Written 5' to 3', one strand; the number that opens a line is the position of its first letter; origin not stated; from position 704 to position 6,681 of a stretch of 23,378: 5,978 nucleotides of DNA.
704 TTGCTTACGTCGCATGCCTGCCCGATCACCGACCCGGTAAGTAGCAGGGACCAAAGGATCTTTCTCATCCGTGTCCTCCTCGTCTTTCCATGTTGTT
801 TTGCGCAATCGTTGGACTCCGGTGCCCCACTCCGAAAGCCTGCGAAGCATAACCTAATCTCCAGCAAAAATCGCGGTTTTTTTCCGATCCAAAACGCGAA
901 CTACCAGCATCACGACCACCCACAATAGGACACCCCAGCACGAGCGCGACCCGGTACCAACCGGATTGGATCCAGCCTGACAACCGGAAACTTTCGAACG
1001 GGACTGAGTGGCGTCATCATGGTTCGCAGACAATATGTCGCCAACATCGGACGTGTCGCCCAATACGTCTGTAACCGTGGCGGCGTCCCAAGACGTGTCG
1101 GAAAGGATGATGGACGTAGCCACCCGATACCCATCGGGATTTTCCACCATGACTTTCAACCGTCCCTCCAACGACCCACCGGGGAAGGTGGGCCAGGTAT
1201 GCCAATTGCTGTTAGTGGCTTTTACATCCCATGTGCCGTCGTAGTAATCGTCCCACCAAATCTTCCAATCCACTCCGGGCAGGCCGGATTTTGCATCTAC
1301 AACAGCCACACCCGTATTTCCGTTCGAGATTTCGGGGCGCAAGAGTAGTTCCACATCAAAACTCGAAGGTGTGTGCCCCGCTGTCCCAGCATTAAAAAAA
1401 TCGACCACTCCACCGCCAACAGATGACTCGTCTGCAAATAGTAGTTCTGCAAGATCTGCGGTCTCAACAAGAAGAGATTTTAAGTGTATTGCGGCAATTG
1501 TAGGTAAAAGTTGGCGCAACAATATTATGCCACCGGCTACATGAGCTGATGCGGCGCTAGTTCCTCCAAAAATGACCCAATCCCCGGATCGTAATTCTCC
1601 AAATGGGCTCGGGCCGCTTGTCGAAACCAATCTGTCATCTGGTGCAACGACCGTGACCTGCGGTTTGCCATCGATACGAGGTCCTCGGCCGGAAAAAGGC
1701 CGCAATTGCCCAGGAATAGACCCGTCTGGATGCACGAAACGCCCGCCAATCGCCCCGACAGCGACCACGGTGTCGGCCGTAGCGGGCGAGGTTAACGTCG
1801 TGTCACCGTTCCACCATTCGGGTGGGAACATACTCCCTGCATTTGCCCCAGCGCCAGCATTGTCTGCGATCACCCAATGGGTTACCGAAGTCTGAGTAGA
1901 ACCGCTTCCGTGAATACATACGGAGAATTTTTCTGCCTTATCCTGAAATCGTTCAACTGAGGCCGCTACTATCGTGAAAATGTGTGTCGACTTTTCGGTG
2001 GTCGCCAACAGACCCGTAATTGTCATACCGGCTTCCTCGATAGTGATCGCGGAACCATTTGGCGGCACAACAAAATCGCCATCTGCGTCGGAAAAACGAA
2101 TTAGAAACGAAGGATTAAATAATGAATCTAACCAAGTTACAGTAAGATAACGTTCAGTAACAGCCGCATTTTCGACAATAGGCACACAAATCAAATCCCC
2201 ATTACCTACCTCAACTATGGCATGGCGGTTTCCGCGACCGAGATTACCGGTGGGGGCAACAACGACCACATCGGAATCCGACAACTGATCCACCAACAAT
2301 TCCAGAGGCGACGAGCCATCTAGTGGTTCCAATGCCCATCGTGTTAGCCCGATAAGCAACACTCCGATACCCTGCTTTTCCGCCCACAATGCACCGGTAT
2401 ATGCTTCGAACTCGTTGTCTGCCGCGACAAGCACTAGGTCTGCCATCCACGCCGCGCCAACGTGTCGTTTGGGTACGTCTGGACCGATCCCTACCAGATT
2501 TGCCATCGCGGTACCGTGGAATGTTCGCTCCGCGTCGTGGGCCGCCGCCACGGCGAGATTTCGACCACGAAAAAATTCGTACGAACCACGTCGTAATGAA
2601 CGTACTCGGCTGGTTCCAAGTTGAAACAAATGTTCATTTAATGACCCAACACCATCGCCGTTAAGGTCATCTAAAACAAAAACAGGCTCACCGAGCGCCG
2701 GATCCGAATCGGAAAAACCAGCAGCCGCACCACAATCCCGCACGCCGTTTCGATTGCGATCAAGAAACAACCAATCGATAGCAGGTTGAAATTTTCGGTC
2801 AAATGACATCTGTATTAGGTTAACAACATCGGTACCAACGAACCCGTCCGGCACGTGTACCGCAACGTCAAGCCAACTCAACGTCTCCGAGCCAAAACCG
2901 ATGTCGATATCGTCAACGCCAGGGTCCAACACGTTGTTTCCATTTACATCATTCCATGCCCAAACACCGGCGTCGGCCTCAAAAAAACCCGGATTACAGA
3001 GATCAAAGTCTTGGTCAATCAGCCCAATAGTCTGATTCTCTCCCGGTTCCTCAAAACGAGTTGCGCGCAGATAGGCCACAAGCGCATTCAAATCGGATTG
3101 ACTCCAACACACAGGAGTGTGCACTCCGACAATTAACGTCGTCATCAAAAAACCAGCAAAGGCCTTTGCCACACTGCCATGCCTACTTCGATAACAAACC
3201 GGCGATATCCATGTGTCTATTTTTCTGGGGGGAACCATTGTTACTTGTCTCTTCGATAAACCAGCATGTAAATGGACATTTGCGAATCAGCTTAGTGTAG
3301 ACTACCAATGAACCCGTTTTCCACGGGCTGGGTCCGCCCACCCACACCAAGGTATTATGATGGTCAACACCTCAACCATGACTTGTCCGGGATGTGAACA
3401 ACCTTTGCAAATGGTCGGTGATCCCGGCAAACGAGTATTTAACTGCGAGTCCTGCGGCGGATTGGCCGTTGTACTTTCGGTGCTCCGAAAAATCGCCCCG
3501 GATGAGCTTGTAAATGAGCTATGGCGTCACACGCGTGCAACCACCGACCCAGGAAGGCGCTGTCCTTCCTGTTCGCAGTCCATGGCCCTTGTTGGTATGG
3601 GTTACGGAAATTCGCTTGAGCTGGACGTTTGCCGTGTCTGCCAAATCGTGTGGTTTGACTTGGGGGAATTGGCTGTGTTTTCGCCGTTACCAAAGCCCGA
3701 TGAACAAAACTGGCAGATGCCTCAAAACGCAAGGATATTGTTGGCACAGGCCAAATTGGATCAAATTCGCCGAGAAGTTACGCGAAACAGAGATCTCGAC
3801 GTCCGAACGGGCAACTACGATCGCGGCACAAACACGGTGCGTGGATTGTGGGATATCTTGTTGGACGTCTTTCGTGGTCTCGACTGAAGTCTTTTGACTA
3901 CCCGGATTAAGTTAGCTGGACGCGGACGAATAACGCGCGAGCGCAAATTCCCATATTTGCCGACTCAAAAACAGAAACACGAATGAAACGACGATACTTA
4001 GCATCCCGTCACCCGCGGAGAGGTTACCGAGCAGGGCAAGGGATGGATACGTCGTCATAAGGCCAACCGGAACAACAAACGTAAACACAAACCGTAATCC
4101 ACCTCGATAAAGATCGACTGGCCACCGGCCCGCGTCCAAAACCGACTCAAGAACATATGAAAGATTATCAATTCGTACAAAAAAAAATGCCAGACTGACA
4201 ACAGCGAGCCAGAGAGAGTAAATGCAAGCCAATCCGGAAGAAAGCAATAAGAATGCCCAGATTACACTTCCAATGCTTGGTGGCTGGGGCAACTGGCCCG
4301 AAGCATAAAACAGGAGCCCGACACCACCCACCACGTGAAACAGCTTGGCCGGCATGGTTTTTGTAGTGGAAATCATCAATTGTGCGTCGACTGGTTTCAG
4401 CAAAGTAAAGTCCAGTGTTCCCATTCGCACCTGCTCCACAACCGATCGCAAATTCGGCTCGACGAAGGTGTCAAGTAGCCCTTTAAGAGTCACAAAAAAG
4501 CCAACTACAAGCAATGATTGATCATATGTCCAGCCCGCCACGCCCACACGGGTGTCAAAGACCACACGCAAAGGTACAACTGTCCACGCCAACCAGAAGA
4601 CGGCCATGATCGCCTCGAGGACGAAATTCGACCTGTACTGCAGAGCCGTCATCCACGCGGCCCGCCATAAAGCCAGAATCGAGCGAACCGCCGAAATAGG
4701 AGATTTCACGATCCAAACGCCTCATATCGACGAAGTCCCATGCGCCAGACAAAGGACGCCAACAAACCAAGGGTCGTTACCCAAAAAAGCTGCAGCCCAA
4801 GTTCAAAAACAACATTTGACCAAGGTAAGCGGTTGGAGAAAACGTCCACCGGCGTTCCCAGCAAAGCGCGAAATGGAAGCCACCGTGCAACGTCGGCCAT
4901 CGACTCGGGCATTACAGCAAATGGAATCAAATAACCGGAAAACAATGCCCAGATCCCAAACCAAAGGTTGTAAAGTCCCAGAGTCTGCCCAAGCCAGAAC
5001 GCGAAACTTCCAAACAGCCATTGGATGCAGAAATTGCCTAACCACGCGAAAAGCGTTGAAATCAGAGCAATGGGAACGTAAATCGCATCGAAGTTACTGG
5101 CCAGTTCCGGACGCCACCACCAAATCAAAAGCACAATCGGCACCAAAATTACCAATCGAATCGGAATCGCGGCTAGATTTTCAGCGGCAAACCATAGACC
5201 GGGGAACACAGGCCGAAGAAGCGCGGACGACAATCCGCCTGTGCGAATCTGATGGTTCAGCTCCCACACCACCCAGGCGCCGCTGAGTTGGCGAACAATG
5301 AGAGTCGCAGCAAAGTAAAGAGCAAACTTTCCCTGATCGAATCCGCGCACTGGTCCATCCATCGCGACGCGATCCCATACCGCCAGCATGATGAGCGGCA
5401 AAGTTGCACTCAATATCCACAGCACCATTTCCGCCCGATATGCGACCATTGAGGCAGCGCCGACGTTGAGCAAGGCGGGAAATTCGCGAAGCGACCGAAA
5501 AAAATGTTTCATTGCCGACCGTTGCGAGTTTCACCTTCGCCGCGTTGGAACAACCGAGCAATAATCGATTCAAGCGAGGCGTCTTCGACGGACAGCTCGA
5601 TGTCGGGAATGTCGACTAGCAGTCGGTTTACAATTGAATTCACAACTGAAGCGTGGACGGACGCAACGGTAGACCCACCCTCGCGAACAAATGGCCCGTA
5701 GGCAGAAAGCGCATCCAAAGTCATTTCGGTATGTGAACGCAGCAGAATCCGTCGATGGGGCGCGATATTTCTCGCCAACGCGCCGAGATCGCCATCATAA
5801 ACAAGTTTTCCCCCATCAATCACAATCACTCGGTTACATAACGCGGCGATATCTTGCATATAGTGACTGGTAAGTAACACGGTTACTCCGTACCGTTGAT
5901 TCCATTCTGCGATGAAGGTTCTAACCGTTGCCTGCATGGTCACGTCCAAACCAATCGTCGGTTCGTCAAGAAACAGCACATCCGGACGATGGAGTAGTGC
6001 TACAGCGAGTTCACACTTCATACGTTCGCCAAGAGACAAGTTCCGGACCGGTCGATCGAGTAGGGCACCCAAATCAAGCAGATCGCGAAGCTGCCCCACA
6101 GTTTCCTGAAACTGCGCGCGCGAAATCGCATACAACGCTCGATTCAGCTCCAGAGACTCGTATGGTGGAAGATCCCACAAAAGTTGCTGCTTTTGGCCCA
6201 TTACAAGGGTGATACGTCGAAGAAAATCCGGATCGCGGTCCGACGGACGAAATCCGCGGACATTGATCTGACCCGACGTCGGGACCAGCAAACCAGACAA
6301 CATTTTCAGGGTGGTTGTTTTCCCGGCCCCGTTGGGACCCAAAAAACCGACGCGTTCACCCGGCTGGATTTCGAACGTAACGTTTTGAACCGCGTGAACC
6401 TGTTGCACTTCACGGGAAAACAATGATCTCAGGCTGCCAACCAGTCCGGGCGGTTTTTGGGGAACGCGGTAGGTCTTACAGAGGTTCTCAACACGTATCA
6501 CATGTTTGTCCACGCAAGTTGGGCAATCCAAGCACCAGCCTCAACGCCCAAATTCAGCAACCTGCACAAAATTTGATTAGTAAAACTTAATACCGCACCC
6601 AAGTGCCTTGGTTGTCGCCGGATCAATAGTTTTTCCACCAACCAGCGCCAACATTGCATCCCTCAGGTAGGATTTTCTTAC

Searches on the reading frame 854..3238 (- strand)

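Call 12: search_protein_families(library=pfam, proteins=[window:854-3238:-], max_evalue=0.001)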
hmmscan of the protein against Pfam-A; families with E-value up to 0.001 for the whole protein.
window:854-3238:- (794 aa): 1 family
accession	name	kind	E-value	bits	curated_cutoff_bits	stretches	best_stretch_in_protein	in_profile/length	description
PF00082.27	Peptidase_S8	-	3.4e-16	59.8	21.8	1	477-596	159-276/288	Subtilase family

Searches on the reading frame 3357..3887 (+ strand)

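Call 12: search_protein_families(library=pfam, proteins=[window:3357-3887:+], max_evalue=0.001)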
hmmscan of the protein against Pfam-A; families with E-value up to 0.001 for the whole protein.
window:3357-3887:+ (176 aa): 4 families
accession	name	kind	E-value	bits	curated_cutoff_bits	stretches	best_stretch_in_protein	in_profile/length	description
PF13453.11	Zn_ribbon_TFIIB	-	1.2e-09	37.8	22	1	68-105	1-35/41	Transcription factor zinc-finger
PF18551.6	TackOD1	-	1.5e-06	28.4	32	0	65-98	123-156/188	Thaumarchaeal output domain 1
PF07191.17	Zn_ribbon_6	-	0.0002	21.7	25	0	7-36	29-58/67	Double zinc ribbon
PF24042.1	DUF7351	-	0.00029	21.1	31.2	1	9-78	3-78/177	Domain of unknown function (DUF7351)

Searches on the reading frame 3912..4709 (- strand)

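Call 12: search_protein_families(library=pfam, proteins=[window:3912-4709:-], max_evalue=0.001)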
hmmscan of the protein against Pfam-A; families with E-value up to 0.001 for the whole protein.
window:3912-4709:- (265 aa): 1 family
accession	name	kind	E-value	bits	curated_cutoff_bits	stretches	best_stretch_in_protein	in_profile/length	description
PF06182.17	ABC2_membrane_6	-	9.2e-47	160.2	22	1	39-264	3-229/229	ABC-2 family transporter protein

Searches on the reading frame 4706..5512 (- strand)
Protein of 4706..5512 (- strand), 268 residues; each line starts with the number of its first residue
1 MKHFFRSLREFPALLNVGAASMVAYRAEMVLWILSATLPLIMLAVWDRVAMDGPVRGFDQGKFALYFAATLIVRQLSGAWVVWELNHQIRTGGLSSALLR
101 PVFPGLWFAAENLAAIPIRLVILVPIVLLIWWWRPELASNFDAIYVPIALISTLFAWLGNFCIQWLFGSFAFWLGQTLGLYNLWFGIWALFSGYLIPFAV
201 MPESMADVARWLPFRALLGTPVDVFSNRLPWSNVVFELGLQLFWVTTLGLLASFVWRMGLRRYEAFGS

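Call 12: search_protein_families(library=pfam, proteins=[window:4706-5512:-], max_evalue=0.001)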
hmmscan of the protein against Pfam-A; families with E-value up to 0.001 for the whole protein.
window:4706-5512:- (268 aa): 1 family
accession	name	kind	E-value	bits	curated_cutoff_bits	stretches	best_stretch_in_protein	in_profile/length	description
PF06182.17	ABC2_membrane_6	-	8.6e-13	49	22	1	56-266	22-228/229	ABC-2 family transporter protein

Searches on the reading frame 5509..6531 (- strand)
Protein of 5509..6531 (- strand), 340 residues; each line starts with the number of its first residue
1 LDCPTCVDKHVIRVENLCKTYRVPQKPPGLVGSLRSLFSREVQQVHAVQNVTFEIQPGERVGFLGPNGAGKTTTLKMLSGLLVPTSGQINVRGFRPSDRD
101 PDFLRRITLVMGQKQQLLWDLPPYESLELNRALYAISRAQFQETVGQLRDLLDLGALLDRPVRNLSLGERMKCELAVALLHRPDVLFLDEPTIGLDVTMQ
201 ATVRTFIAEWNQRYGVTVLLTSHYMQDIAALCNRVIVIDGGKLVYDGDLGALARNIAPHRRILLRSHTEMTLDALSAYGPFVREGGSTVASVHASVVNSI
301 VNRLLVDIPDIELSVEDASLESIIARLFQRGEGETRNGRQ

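Call 12: search_protein_families(library=pfam, proteins=[window:5509-6531:-], max_evalue=0.001)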
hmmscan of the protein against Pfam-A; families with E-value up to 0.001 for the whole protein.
window:5509-6531:- (340 aa): 2 families
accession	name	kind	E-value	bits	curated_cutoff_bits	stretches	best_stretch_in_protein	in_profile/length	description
PF00005.33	ABC_tran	-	1e-28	101.1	25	1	48-192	1-136/137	ABC transporter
PF13304.12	AAA_21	-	3.2e-12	47.6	27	1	153-223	226-298/304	AAA domain, putative AbiEii toxin, Type IV TA system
